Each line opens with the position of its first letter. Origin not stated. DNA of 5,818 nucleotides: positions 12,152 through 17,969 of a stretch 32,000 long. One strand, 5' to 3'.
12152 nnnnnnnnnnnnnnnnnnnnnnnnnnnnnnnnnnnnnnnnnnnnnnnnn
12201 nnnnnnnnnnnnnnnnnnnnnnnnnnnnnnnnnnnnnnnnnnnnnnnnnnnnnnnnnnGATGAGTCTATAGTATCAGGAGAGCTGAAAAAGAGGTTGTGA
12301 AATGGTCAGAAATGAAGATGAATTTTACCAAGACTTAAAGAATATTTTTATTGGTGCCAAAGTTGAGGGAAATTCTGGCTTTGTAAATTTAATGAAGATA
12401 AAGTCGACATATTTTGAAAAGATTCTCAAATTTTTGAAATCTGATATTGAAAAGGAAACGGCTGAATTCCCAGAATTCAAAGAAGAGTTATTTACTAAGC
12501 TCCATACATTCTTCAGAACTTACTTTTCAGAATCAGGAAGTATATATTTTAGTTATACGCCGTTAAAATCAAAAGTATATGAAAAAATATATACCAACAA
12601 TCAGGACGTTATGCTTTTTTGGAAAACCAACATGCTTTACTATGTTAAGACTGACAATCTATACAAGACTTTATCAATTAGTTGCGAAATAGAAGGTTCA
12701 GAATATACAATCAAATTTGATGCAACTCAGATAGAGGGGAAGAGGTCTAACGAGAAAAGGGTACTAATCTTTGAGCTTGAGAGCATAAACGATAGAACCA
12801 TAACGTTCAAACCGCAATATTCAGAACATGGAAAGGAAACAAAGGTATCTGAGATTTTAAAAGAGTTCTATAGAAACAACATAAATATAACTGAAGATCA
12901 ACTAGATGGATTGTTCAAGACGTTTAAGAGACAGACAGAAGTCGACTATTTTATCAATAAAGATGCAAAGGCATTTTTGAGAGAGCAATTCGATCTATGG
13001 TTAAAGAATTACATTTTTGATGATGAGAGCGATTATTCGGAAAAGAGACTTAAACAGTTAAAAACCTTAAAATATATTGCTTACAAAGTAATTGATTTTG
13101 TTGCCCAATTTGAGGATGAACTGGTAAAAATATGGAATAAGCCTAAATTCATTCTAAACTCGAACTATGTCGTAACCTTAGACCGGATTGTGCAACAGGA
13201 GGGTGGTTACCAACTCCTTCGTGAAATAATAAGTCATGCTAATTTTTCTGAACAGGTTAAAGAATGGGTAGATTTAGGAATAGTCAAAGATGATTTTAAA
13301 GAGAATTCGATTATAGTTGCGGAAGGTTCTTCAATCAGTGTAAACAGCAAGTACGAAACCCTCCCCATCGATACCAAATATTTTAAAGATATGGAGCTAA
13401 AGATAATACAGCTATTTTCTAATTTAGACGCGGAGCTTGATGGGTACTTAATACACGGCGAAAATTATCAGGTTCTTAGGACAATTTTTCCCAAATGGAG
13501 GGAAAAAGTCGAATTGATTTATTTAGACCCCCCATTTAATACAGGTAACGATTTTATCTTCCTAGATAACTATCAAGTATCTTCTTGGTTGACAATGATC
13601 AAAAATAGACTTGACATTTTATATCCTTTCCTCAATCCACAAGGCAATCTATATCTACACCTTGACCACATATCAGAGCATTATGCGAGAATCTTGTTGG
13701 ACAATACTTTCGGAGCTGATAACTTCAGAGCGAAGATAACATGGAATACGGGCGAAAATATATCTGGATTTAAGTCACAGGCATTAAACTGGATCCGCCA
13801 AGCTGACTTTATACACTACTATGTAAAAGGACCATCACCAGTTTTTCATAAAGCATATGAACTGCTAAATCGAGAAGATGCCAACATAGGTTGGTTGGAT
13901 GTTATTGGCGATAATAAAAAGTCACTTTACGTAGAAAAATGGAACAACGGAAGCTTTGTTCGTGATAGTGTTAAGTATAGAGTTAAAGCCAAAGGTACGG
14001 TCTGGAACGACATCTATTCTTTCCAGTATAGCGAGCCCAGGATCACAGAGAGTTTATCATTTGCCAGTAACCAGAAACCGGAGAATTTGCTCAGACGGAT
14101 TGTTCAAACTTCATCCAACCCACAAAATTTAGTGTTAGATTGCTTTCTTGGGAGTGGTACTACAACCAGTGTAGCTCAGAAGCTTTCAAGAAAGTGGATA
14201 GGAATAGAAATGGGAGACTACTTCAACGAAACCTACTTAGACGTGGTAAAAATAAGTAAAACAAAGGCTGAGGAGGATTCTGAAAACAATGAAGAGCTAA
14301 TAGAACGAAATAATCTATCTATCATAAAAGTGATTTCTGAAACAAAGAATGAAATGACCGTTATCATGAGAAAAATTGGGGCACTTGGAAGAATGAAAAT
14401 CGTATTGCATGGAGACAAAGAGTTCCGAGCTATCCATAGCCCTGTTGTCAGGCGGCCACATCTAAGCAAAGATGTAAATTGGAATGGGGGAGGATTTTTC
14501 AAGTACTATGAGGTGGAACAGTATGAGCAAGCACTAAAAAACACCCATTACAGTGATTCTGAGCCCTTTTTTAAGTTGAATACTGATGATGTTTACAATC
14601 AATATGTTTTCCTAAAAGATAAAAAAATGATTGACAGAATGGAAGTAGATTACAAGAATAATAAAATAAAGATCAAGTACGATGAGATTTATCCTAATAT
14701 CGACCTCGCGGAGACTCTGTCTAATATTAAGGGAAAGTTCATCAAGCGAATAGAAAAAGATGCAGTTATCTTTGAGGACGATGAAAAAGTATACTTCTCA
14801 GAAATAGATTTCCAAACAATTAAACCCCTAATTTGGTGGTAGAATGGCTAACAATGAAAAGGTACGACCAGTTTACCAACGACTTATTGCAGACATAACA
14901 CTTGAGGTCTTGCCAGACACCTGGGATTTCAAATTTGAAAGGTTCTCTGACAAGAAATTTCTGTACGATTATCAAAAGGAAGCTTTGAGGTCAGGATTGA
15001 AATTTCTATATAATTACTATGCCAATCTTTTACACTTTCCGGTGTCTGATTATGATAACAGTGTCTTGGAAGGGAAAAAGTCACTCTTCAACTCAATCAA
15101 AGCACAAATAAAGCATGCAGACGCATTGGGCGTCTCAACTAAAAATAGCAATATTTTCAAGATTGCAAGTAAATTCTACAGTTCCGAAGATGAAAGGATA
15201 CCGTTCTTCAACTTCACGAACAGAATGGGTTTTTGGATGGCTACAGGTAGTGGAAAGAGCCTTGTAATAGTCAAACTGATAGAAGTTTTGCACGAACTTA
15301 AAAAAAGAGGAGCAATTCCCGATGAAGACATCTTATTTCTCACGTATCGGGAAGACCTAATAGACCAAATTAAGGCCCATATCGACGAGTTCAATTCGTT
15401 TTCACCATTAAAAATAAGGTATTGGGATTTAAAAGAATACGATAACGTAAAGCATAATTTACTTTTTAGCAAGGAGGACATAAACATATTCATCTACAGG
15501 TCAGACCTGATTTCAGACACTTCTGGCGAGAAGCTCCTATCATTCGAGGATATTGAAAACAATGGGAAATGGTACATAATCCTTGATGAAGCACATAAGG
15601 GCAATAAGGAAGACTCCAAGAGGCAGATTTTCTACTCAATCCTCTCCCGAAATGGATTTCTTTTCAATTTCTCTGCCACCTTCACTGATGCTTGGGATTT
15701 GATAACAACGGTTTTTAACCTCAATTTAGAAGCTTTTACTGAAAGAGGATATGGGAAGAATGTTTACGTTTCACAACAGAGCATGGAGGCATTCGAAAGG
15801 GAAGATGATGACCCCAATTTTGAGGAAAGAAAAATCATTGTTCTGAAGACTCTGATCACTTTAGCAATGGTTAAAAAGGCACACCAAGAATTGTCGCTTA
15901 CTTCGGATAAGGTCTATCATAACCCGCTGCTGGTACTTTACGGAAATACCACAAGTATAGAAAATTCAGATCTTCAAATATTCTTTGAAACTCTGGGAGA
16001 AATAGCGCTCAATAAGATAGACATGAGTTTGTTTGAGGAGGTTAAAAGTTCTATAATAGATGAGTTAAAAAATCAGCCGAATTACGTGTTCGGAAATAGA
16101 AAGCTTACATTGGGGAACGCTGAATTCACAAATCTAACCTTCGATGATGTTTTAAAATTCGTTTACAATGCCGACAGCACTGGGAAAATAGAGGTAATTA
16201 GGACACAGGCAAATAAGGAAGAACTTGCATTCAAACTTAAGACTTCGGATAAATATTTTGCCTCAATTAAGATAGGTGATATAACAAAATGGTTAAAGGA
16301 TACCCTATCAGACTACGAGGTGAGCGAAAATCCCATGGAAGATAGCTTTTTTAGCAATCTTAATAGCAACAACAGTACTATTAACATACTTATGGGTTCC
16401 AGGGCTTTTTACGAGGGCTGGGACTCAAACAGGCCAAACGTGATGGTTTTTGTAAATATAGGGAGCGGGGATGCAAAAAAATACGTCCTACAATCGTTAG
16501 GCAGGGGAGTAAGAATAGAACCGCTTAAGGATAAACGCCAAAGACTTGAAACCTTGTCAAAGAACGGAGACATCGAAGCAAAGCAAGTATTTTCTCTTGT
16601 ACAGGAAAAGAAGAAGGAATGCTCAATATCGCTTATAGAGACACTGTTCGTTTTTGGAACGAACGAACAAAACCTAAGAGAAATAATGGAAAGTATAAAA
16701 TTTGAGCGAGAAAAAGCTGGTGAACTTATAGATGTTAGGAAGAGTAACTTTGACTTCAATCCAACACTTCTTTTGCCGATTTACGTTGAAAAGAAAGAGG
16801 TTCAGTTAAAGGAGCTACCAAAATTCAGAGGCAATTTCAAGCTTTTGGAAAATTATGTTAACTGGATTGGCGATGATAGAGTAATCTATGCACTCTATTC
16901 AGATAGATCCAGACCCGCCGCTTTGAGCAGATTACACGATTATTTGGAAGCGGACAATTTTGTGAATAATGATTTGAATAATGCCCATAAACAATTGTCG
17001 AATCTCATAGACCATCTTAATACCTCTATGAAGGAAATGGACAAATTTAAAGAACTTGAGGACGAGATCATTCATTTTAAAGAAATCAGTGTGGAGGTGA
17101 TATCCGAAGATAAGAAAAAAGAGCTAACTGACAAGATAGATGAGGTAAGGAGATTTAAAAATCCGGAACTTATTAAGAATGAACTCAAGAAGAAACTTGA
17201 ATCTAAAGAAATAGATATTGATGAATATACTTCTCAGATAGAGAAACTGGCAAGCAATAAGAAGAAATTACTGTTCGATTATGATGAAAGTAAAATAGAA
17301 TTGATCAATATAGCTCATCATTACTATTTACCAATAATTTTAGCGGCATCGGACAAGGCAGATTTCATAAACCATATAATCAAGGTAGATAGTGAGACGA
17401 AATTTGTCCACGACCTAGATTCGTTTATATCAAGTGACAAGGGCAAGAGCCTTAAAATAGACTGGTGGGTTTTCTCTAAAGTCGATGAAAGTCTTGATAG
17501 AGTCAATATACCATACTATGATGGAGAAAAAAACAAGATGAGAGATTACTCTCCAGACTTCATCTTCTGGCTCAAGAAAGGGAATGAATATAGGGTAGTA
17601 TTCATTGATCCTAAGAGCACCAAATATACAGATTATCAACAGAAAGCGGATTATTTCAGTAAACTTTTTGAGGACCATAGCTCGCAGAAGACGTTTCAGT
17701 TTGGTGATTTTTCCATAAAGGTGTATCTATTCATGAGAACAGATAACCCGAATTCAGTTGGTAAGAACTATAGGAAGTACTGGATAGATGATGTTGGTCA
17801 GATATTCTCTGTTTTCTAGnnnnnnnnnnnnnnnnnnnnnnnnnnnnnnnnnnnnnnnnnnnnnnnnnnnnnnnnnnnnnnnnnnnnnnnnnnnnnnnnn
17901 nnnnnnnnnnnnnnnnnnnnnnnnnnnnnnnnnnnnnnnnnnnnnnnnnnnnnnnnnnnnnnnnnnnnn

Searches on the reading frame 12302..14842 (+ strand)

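Call 58: search_protein_families(library=pfam, proteins=[window:12302-14842:+], max_evalue=0.001)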
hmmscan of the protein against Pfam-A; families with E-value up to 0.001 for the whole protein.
window:12302-14842:+ (846 aa): 1 family
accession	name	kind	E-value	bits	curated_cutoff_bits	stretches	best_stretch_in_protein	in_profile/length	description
PF01555.25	N6_N4_Mtase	-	1.7e-33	116.9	26.7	1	403-642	1-216/221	DNA methylase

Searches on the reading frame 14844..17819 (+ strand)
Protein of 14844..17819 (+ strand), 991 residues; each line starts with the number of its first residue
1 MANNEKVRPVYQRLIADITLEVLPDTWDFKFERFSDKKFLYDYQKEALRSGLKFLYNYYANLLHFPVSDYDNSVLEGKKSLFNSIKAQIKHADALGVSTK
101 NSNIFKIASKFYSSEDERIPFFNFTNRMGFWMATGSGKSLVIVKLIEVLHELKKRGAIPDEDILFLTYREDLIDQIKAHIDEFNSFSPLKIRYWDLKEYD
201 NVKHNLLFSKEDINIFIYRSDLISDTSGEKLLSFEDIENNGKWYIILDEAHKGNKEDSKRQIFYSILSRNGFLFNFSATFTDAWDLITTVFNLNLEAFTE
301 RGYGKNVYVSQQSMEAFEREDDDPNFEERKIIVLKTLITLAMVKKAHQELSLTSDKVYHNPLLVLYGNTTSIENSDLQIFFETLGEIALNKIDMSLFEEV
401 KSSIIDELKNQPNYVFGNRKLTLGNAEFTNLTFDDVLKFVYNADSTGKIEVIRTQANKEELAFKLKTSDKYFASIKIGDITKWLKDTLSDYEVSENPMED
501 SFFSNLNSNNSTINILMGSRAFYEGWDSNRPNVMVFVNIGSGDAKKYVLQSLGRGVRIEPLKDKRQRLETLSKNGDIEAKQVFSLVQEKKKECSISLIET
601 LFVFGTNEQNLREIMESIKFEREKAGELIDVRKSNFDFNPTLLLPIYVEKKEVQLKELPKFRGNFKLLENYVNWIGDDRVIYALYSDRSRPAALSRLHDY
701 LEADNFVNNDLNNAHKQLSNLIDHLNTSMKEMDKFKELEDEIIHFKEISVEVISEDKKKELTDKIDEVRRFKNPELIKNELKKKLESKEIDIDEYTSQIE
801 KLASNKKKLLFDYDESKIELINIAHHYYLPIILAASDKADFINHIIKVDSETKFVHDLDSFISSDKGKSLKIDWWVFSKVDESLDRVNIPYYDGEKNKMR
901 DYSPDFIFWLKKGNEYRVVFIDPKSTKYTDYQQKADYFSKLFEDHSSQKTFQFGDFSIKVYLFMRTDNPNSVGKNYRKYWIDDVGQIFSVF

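Call 58: search_protein_families(library=pfam, proteins=[window:14844-17819:+], max_evalue=0.001)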
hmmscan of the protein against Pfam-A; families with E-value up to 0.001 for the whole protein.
window:14844-17819:+ (991 aa): 3 families
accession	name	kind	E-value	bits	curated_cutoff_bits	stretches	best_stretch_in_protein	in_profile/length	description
PF04851.21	ResIII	-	7.5e-17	62.2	22.5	1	100-281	20-163/164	Type III restriction enzyme, res subunit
PF18766.7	SWI2_SNF2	-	2.3e-09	37.7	26.7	1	130-263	23-140/221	SWI2/SNF2 ATPase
PF00270.35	DEAD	-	5.9e-08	33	26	1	132-282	21-162/167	DEAD/DEAH box helicase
